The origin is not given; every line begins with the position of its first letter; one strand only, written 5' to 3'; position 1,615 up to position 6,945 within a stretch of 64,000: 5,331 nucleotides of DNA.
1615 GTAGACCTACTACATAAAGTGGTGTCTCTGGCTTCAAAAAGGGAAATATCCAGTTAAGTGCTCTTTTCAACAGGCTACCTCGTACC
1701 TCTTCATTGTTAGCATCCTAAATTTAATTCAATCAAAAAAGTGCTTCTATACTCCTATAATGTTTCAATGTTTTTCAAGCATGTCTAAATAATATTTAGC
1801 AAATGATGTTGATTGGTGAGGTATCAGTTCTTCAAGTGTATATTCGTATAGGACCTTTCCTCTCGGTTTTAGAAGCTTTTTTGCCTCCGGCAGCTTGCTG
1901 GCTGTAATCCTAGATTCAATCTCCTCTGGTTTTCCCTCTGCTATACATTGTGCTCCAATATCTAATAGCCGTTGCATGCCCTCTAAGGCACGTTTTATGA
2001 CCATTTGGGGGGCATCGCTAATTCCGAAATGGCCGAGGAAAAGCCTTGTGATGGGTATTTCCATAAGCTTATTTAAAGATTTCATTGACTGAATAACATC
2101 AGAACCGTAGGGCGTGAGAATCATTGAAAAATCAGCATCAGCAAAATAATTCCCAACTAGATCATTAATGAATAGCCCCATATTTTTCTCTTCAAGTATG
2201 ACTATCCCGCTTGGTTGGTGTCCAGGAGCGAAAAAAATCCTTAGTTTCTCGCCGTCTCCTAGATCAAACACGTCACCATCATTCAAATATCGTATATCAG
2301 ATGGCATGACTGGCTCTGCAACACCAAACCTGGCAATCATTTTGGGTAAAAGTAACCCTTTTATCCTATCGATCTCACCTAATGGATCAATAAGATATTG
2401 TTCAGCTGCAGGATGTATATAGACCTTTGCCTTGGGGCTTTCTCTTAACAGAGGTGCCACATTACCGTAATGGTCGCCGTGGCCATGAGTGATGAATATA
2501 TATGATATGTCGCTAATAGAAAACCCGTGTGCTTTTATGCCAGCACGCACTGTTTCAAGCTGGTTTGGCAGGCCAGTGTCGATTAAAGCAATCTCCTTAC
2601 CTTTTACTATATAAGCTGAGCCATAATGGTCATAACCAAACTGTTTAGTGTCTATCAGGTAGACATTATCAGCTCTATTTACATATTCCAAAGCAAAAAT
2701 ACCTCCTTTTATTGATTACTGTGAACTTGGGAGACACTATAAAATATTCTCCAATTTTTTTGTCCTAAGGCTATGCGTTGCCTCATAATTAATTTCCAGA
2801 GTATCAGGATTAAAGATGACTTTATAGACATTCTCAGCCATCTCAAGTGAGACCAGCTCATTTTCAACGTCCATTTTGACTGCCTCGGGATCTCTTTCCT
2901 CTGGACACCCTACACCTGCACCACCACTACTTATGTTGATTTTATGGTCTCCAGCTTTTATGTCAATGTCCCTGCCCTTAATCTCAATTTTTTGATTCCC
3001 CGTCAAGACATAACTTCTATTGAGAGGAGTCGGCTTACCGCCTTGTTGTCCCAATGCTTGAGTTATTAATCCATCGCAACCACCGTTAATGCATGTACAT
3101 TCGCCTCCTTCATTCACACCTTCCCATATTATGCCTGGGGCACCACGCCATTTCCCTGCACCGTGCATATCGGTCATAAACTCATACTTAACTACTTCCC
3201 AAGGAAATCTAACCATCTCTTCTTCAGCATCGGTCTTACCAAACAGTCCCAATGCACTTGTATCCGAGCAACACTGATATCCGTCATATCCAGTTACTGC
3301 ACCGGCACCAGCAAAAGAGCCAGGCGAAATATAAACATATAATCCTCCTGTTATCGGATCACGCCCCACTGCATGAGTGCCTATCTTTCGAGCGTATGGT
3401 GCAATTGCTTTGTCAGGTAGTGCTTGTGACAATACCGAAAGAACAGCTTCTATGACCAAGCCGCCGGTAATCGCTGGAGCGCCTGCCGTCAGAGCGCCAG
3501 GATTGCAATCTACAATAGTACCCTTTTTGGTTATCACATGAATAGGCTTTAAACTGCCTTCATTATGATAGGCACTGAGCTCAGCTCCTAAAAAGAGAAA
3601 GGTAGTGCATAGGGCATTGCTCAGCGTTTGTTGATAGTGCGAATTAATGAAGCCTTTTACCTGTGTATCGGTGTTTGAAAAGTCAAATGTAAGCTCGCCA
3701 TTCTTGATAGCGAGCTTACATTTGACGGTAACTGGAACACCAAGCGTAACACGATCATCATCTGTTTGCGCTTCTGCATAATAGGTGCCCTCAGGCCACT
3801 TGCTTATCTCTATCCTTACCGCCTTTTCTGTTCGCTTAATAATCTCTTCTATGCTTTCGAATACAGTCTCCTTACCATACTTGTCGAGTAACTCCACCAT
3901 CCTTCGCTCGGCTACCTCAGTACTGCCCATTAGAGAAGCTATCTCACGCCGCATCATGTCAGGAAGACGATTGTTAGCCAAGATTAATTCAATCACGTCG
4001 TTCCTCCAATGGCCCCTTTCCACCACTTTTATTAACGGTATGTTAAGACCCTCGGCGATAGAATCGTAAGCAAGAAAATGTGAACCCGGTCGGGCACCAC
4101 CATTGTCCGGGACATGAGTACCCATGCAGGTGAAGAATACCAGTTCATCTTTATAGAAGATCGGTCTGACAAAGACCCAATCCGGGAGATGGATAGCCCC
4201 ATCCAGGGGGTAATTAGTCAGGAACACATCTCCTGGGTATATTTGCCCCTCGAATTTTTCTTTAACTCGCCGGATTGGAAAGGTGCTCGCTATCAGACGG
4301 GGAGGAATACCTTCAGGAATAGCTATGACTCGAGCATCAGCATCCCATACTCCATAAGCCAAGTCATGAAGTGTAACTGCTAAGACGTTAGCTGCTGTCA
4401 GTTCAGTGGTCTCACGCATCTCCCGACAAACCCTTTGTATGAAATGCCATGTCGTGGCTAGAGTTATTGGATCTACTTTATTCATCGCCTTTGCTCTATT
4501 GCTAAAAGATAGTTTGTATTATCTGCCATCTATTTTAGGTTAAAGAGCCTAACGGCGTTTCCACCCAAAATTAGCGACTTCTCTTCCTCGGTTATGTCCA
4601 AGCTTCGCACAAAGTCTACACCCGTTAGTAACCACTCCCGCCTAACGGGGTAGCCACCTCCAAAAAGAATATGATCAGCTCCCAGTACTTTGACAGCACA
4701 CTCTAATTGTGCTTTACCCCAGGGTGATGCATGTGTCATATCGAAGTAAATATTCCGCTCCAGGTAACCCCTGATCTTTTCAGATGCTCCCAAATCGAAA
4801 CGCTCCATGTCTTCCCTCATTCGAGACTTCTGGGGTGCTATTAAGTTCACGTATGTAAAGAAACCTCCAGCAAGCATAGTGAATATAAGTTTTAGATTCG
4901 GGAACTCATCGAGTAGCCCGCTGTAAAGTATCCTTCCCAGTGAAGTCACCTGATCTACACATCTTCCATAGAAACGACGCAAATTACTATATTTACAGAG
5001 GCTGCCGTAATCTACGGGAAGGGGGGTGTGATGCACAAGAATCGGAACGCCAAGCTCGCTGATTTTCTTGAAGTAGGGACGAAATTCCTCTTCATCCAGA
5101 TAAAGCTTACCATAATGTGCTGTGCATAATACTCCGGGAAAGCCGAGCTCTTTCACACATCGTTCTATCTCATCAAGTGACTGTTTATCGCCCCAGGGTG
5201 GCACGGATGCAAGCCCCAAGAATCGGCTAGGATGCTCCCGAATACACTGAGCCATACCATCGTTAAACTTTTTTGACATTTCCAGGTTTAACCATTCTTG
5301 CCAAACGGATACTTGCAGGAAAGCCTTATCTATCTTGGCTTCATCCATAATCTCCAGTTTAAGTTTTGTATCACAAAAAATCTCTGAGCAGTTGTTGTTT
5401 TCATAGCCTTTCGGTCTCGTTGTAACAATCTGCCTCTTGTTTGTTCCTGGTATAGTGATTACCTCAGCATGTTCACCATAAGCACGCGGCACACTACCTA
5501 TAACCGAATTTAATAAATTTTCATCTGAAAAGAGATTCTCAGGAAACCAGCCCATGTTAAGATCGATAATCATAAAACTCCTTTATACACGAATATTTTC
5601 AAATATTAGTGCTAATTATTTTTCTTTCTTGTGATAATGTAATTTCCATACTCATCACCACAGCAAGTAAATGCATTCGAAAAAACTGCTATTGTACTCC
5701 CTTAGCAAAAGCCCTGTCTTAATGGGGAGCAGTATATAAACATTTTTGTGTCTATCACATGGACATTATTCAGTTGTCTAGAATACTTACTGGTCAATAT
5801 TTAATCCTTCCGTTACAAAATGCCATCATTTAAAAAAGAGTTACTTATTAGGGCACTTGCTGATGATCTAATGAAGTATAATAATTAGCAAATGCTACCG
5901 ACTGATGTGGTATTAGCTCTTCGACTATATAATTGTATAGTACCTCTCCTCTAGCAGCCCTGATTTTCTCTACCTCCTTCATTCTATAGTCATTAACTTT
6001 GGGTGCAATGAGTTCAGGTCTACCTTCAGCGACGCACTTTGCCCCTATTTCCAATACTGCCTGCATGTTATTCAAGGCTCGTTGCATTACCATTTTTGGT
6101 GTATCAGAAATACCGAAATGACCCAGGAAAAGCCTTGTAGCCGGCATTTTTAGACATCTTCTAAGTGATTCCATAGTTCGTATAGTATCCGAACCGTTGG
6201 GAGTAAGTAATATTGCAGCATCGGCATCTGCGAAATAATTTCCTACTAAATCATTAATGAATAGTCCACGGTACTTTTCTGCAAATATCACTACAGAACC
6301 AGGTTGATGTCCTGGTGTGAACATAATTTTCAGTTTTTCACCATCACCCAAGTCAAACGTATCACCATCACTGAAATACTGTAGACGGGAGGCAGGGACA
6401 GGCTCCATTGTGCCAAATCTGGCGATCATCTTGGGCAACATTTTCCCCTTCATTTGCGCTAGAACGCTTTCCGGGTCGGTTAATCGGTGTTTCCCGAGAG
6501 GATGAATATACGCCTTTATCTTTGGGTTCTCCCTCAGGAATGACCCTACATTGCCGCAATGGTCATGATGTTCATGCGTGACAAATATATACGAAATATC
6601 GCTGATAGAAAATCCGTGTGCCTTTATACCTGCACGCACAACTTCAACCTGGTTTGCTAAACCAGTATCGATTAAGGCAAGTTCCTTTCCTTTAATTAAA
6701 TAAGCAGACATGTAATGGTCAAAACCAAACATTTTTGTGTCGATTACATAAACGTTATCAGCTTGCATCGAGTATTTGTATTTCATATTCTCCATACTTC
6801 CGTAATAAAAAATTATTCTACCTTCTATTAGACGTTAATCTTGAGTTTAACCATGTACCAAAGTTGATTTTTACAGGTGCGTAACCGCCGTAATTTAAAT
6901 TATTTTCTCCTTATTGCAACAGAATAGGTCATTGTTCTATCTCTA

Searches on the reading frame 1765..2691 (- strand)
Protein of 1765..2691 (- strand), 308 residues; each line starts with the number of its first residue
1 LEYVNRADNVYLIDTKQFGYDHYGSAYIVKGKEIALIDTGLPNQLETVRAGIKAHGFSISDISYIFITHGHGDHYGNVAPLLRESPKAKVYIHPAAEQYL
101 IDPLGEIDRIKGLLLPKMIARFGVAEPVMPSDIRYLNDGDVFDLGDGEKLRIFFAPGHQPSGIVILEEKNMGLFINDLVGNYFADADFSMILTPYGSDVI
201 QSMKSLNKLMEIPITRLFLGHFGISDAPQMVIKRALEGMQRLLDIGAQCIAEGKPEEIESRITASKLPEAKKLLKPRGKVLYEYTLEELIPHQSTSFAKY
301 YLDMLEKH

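Call 35: search_protein_families(library=pfam, proteins=[window:1765-2691:-], max_evalue=0.00001)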
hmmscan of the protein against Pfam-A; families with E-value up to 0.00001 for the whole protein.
window:1765-2691:- (308 aa): 2 families
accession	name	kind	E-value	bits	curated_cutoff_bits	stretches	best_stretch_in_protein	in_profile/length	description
PF00753.33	Lactamase_B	-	2.9e-25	89.8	22.7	1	22-221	4-196/196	Metallo-beta-lactamase superfamily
PF19583.5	ODP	-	2.8e-08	34.3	27.2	1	28-204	8-161/194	ODP family beta lactamase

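Call 45: find_encoding_contigs(protein=window:1765-2691:-, flank=10000, max_places=3)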
Protein window:1765-2691:- (308 aa): 1 contig read that carries it; 1 place shown.
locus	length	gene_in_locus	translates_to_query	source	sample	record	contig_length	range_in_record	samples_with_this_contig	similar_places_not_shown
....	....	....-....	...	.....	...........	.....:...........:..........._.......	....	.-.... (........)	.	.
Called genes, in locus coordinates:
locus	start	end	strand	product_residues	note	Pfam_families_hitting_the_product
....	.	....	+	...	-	?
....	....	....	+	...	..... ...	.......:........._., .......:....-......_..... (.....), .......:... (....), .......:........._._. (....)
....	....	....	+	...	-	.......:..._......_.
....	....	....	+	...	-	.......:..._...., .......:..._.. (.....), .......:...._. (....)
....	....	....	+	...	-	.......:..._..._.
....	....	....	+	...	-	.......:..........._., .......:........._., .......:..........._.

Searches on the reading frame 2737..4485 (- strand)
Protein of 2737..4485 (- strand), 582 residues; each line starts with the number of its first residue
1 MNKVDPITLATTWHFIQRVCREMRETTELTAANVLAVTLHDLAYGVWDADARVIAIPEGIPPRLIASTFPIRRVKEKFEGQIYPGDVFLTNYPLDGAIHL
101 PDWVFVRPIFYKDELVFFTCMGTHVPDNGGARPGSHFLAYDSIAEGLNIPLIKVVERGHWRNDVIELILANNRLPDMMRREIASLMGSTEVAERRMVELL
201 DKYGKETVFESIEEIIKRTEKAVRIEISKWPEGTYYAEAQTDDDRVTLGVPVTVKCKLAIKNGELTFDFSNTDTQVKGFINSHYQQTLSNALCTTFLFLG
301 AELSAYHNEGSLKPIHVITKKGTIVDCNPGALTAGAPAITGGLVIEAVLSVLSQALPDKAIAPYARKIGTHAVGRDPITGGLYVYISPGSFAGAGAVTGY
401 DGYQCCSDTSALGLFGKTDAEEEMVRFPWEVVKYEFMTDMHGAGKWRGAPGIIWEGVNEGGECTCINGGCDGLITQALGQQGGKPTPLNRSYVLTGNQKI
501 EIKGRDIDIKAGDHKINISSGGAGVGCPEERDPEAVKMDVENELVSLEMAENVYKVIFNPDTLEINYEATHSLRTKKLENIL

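Call 35: search_protein_families(library=pfam, proteins=[window:2737-4485:-], max_evalue=0.00001)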
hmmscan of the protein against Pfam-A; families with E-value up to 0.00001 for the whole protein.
window:2737-4485:- (582 aa): 1 family
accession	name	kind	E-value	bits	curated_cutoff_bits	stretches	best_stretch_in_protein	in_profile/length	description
PF02538.19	Hydantoinase_B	-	3.6e-107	359.4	26.8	1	5-528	1-519/519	Hydantoinase B/oxoprolinase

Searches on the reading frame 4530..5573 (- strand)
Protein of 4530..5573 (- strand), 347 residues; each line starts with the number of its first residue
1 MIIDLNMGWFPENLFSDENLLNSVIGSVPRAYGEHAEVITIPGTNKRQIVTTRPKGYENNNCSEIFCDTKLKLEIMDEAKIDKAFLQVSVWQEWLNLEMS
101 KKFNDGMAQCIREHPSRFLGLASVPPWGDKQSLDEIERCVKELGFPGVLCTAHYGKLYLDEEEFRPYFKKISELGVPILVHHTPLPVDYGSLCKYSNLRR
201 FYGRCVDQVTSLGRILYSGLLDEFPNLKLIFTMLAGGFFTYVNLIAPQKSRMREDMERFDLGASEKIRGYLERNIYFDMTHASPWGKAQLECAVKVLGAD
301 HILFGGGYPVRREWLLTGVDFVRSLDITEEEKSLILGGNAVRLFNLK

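Call 35: search_protein_families(library=pfam, proteins=[window:4530-5573:-], max_evalue=0.00001)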
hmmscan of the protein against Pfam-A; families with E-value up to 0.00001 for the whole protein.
window:4530-5573:- (347 aa): 1 family
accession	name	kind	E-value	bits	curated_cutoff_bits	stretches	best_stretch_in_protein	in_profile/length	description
PF04909.20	Amidohydro_2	-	1.9e-24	87.3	26.4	1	104-346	66-289/289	Amidohydrolase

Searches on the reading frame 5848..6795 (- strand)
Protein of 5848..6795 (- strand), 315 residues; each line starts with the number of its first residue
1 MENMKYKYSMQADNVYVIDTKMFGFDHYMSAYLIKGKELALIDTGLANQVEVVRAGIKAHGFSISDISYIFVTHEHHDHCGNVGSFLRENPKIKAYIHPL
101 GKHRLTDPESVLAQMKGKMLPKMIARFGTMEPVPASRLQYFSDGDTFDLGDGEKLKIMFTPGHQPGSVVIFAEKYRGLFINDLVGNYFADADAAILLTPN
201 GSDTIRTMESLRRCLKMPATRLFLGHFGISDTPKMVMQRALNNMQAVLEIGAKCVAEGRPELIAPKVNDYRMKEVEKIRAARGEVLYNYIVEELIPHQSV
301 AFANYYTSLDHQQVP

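Call 35: search_protein_families(library=pfam, proteins=[window:5848-6795:-], max_evalue=0.00001)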
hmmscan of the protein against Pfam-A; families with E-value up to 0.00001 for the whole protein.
window:5848-6795:- (315 aa): 2 families
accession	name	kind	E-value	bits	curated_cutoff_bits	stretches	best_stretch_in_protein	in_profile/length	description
PF00753.33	Lactamase_B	-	5.6e-29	101.9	22.7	1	30-226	7-196/196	Metallo-beta-lactamase superfamily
PF19583.5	ODP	-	3.2e-11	43.9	27.2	1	32-211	6-163/194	ODP family beta lactamase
